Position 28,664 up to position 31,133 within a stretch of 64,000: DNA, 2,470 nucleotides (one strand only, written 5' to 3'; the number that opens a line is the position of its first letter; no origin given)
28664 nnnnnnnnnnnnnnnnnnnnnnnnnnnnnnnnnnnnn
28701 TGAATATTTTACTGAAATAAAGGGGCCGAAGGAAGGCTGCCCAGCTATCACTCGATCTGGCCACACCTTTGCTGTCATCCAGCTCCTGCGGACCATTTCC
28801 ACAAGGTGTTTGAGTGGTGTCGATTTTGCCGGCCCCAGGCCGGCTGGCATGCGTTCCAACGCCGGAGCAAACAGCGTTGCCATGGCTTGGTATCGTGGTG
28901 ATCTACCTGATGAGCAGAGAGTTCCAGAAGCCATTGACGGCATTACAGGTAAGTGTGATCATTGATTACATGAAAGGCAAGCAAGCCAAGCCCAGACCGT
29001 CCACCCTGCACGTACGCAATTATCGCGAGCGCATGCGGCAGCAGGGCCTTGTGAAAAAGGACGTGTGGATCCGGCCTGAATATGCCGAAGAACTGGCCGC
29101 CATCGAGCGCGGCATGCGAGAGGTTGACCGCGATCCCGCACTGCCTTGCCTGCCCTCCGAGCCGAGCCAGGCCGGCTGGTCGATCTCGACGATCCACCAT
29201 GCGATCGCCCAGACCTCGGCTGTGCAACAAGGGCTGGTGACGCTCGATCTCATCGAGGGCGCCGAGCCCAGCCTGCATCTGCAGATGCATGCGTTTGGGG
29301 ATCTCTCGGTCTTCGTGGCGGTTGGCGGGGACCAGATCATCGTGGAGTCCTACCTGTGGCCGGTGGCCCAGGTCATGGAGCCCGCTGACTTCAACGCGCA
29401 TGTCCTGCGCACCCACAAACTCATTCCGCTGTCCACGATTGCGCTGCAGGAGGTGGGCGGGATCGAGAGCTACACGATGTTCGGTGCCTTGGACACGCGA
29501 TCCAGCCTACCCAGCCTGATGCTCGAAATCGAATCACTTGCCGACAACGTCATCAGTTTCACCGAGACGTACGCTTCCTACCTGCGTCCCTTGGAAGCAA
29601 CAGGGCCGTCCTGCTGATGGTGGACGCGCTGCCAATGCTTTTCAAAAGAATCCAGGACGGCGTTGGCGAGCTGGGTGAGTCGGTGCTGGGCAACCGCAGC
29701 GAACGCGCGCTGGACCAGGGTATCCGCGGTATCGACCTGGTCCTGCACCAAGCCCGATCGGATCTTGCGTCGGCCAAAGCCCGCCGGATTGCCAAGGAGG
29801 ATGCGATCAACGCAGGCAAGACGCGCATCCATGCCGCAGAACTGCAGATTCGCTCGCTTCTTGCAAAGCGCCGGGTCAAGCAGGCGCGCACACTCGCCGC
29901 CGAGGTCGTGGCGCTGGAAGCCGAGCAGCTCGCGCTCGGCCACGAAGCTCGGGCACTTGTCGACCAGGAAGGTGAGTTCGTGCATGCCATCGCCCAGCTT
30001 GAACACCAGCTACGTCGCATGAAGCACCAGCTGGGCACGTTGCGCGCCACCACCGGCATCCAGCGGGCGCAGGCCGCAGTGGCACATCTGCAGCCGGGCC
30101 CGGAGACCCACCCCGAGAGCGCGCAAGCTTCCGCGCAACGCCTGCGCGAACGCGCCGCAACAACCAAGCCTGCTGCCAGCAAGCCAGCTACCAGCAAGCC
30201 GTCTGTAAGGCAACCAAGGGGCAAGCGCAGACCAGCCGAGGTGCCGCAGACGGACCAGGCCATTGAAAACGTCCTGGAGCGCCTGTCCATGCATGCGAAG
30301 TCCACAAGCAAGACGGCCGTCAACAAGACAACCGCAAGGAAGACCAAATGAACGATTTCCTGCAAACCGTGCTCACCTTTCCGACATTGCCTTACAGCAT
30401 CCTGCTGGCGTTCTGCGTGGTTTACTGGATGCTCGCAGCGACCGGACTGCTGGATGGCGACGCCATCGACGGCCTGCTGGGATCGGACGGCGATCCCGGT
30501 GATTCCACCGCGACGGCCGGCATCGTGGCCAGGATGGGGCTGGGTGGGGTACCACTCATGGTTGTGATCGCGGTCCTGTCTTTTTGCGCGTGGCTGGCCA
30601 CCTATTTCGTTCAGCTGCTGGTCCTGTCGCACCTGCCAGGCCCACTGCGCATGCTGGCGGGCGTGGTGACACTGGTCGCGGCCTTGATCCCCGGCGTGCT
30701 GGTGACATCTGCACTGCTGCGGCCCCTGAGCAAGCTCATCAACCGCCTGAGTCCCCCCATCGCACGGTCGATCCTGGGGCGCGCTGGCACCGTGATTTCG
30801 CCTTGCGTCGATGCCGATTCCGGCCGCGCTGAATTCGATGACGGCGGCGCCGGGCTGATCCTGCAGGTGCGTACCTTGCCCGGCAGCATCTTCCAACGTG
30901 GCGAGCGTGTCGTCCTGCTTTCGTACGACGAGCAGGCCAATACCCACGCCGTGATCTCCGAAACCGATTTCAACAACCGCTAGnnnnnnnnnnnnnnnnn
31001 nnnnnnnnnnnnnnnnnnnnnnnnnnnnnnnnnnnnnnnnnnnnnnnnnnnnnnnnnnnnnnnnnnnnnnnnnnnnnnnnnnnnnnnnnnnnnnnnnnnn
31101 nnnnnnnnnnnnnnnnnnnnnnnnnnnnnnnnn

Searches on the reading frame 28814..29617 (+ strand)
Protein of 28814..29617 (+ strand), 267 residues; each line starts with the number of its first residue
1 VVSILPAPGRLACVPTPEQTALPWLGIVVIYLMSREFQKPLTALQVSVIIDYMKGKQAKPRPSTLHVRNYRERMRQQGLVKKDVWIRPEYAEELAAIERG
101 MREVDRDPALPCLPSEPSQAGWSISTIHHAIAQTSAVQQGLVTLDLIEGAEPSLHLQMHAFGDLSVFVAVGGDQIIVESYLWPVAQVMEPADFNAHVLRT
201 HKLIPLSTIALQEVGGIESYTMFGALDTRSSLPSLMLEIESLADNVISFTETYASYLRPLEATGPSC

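Call 3: search_protein_families(library=pfam, proteins=[window:28814-29617:+], max_evalue=0.01)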
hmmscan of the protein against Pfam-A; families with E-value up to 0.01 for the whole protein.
window:28814-29617:+ (267 aa): 1 family
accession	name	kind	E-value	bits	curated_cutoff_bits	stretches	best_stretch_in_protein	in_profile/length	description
PF09938.14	DUF2170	-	1.6e-44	151.4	27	1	122-257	2-137/137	Uncharacterized protein conserved in bacteria (DUF2170)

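Call 8: search_protein_families(library=ncbifam, proteins=[window:28814-29614:+], max_evalue=0.01)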
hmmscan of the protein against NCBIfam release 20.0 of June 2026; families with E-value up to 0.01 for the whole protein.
window:28814-29614:+ (267 aa): 2 families
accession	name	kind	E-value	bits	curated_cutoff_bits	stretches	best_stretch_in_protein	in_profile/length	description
NF050185.1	BflmRegBacAPseudo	equivalog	7.5e-71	237.8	300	1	62-258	5-203/206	biofilm formation regulator BacA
NF041430.1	UrfF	equivalog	0.0025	17.9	100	1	69-103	23-57/68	plasmid repression protein F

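Call 92: search_protein_families(library=padloc, proteins=[window:28814-29614:+], max_evalue=0.01)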
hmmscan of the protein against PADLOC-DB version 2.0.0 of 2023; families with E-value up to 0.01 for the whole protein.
window:28814-29614:+ (267 aa): 0 families

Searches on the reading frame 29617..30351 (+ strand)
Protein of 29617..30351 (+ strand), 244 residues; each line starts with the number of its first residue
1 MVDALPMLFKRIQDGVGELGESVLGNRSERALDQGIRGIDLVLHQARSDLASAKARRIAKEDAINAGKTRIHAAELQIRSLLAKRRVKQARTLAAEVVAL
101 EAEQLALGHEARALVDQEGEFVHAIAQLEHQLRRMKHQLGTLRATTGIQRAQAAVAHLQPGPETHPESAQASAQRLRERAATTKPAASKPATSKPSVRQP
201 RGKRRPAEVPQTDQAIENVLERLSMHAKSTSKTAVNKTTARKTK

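Call 3: search_protein_families(library=pfam, proteins=[window:29617-30351:+], max_evalue=0.01)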
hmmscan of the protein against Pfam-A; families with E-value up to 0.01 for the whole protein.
window:29617-30351:+ (244 aa): 1 family
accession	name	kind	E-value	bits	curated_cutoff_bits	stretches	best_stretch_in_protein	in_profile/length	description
PF04012.17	PspA_IM30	-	1.7e-10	41.4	33.9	1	28-223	24-214/220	PspA/IM30 family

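Call 8: search_protein_families(library=ncbifam, proteins=[window:29617-30348:+], max_evalue=0.01)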
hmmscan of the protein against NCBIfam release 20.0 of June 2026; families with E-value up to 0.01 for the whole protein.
window:29617-30348:+ (244 aa): 0 families

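Call 92: search_protein_families(library=padloc, proteins=[window:29617-30348:+], max_evalue=0.01)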
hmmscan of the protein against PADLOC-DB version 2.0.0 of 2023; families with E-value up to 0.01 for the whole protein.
window:29617-30348:+ (244 aa): 1 family
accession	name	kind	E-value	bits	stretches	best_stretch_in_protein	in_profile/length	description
PDLC02663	DndD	-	0.0086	12.9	1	34-143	182-291/675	DndD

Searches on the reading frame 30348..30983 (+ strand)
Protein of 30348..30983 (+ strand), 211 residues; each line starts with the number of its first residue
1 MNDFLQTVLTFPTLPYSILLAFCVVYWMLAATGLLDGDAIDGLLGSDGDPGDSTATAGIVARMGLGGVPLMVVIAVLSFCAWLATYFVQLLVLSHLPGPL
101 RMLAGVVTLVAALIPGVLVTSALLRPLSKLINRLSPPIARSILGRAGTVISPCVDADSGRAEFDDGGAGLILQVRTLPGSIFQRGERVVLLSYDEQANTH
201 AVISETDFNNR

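Call 3: search_protein_families(library=pfam, proteins=[window:30348-30983:+], max_evalue=0.01)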
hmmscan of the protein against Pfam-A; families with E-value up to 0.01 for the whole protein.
window:30348-30983:+ (211 aa): 0 families

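Call 8: search_protein_families(library=ncbifam, proteins=[window:30348-30980:+], max_evalue=0.01)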
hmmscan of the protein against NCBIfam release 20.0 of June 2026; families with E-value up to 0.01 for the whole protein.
window:30348-30980:+ (211 aa): 1 family
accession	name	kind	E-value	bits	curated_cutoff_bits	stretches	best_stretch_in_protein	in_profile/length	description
NF033942.0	GjpA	subfamily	0.0041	16.4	100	1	105-155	127-177/331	outer membrane porin GjpA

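Call 66: search_protein_families(library=pfam, proteins=[window:30348-30980:+], max_evalue=1)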
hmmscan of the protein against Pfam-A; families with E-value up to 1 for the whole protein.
window:30348-30980:+ (211 aa): 1 family
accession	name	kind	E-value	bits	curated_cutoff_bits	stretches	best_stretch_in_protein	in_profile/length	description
PF21001.2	YqiJ_N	-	0.23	12.1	23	1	25-113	13-112/116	Inner membrane protein YqiJ, N-terminal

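Call 92: search_protein_families(library=padloc, proteins=[window:30348-30980:+], max_evalue=0.01)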
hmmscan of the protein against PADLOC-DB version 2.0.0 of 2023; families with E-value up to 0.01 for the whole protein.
window:30348-30980:+ (211 aa): 0 families
